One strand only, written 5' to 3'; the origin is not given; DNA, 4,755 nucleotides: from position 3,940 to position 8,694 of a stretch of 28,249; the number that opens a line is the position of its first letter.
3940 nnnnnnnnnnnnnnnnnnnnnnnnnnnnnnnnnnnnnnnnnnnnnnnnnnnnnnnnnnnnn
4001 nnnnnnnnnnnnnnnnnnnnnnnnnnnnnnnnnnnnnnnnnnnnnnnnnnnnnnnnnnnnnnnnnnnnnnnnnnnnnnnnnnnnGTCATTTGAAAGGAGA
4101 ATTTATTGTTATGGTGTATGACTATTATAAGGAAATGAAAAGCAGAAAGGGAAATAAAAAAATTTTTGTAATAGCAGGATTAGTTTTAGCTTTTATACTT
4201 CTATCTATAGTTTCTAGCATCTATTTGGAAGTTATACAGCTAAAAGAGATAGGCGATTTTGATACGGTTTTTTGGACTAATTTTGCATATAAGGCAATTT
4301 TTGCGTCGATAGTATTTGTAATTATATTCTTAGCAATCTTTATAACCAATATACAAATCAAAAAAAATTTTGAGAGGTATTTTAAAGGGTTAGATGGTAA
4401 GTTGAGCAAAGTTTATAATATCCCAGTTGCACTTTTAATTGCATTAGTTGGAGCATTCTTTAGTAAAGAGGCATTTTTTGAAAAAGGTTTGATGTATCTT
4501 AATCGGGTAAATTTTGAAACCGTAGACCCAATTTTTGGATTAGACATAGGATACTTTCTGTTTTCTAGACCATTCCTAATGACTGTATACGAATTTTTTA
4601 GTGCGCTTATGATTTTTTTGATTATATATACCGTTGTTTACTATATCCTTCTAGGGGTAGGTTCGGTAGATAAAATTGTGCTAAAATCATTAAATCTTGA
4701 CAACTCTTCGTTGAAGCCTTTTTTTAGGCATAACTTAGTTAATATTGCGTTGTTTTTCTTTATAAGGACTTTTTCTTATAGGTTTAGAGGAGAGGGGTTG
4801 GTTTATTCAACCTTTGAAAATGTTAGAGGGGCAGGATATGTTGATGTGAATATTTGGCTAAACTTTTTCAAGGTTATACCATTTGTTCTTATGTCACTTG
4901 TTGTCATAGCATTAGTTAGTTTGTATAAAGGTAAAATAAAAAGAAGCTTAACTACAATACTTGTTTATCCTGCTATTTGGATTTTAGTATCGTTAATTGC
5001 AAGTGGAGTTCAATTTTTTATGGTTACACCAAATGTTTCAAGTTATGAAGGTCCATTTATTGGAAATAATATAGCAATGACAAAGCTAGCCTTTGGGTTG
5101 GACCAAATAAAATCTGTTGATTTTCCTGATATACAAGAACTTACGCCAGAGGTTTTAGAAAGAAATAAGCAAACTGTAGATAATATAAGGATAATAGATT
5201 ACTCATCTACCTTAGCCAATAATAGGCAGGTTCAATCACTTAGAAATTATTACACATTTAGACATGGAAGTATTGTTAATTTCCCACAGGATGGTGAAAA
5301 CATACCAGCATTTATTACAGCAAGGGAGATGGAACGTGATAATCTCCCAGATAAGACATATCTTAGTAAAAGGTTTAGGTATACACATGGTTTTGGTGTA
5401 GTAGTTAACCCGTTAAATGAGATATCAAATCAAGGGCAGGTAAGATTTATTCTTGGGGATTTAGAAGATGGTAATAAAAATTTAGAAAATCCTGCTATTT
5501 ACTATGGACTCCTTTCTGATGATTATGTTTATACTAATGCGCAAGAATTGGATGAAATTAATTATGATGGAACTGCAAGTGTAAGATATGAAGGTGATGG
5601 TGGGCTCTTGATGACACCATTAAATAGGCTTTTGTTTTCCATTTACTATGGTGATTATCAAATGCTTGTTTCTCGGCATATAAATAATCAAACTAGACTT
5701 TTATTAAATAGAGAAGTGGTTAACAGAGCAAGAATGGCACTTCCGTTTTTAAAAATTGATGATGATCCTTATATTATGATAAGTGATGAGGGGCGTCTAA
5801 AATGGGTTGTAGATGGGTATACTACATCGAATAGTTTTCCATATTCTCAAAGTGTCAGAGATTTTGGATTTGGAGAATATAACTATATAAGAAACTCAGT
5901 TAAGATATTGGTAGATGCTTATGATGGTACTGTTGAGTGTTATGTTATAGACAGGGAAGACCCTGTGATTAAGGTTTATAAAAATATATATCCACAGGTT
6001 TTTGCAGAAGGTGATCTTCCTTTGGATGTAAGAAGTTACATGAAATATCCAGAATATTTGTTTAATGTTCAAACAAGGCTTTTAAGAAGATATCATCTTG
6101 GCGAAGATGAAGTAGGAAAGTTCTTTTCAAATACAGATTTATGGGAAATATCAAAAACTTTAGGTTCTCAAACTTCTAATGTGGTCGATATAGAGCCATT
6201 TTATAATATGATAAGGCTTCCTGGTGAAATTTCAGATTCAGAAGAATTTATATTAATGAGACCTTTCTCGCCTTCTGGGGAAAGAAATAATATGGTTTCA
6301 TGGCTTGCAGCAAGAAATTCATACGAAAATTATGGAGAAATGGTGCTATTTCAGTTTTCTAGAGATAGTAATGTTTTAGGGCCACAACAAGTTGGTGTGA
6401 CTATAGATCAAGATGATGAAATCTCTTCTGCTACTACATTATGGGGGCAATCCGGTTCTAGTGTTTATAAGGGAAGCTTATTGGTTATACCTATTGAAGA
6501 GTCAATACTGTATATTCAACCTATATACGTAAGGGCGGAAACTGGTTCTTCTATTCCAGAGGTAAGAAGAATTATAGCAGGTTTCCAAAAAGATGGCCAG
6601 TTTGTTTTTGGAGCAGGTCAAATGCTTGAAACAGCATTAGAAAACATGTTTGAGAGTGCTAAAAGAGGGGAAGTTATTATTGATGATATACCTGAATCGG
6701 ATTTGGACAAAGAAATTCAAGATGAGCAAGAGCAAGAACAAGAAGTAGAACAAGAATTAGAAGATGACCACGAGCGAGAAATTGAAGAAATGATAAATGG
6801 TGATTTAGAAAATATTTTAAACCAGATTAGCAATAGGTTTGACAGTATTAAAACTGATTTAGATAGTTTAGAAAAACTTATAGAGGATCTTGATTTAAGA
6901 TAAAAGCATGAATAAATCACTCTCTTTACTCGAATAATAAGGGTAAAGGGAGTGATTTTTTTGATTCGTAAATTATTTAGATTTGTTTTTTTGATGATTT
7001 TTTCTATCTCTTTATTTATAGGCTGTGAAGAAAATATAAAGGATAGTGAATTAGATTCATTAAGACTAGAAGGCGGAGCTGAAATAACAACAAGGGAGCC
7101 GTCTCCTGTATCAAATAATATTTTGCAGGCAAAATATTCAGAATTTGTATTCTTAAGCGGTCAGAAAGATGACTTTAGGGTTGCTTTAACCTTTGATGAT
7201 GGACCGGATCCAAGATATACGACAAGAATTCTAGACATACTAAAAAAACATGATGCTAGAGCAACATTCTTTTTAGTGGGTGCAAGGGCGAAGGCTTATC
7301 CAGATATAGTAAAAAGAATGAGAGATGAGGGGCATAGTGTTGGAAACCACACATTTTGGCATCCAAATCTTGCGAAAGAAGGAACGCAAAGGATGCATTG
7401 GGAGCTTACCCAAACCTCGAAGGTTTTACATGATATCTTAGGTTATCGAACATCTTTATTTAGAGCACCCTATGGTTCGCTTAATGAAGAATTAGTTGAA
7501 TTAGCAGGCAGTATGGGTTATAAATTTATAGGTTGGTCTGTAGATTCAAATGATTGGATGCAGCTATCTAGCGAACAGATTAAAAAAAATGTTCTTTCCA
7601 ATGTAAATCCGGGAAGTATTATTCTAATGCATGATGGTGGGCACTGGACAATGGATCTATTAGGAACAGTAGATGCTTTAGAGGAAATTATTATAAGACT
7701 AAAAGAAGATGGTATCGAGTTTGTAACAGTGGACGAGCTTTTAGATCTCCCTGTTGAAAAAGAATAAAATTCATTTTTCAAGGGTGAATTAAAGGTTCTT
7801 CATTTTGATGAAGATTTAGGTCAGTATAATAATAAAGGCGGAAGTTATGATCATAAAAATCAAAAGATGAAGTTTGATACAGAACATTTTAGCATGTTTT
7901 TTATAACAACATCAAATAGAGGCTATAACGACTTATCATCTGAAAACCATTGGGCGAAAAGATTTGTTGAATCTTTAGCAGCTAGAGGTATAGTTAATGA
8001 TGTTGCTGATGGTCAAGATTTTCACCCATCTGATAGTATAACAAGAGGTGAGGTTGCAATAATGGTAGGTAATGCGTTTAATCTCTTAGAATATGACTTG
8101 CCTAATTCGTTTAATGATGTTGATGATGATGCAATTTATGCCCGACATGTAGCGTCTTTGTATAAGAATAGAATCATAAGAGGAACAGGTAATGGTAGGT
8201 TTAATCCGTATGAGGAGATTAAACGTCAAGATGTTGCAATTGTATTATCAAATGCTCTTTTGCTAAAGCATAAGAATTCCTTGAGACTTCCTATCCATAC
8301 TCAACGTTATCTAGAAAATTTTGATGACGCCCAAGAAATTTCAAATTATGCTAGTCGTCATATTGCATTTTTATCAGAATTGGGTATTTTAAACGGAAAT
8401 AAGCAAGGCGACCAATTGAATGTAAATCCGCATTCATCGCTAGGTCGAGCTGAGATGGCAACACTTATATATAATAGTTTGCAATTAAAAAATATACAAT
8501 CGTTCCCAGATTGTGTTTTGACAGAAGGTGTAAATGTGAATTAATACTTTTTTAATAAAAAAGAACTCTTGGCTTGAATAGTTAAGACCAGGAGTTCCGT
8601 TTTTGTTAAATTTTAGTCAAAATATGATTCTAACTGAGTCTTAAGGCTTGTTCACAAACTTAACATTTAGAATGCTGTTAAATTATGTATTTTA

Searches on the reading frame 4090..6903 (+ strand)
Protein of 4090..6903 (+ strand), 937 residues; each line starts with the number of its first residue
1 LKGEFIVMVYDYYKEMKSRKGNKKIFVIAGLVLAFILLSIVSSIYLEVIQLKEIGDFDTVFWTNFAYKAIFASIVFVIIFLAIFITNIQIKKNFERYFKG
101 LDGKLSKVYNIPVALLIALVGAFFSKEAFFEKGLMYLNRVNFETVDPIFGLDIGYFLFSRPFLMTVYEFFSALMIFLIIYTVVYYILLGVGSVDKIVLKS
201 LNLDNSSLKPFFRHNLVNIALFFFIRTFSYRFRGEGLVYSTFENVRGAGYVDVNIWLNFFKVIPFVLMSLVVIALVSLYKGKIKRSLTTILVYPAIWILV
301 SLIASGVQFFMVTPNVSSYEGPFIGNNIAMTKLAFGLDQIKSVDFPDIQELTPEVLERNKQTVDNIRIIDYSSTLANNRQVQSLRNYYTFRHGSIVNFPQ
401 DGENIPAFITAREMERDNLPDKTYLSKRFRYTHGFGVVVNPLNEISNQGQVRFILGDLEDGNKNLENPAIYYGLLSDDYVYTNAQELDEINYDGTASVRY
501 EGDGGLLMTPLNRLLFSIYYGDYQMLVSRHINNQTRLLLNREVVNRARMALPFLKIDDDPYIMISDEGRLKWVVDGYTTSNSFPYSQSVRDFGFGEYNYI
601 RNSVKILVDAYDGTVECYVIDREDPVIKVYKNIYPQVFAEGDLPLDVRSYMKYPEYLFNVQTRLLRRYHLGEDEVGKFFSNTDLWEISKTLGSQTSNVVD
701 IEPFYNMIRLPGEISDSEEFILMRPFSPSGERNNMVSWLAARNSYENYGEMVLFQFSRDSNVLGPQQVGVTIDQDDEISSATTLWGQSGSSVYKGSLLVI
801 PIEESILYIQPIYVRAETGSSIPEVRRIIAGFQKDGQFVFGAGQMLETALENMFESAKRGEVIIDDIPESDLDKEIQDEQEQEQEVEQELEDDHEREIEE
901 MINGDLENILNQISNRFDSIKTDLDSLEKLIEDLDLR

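Call 4: search_protein_families(library=pfam, proteins=[window:4090-6903:+])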
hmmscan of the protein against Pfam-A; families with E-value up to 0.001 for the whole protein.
window:4090-6903:+ (937 aa): 1 family
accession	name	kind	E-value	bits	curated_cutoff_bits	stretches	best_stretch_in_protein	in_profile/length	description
PF03699.18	UPF0182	-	2.7e-201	671.1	27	1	26-785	3-770/770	Uncharacterised protein family (UPF0182)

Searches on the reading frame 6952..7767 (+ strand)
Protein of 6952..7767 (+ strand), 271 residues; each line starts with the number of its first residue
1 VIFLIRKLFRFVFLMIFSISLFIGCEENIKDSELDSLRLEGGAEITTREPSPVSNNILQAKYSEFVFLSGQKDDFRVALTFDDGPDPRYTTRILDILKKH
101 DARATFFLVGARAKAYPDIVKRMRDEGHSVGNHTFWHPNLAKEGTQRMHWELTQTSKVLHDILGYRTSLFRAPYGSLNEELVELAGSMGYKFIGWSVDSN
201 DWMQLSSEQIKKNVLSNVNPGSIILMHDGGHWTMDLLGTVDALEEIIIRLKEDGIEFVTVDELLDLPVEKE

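Call 4: search_protein_families(library=pfam, proteins=[window:6952-7767:+])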
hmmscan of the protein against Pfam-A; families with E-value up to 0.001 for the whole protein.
window:6952-7767:+ (271 aa): 1 family
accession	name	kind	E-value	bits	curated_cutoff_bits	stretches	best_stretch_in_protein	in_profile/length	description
PF01522.26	Polysacc_deac_1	-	1.5e-41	141.7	23.1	1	71-192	3-123/124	Polysaccharide deacetylase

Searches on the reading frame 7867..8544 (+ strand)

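Call 4: search_protein_families(library=pfam, proteins=[window:7867-8544:+])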
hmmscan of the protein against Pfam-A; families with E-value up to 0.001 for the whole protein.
window:7867-8544:+ (225 aa): 1 family
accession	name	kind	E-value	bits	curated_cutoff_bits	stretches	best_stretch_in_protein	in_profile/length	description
PF00395.25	SLH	-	3.6e-23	81.7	20.8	2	81-124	1-44/44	S-layer homology domain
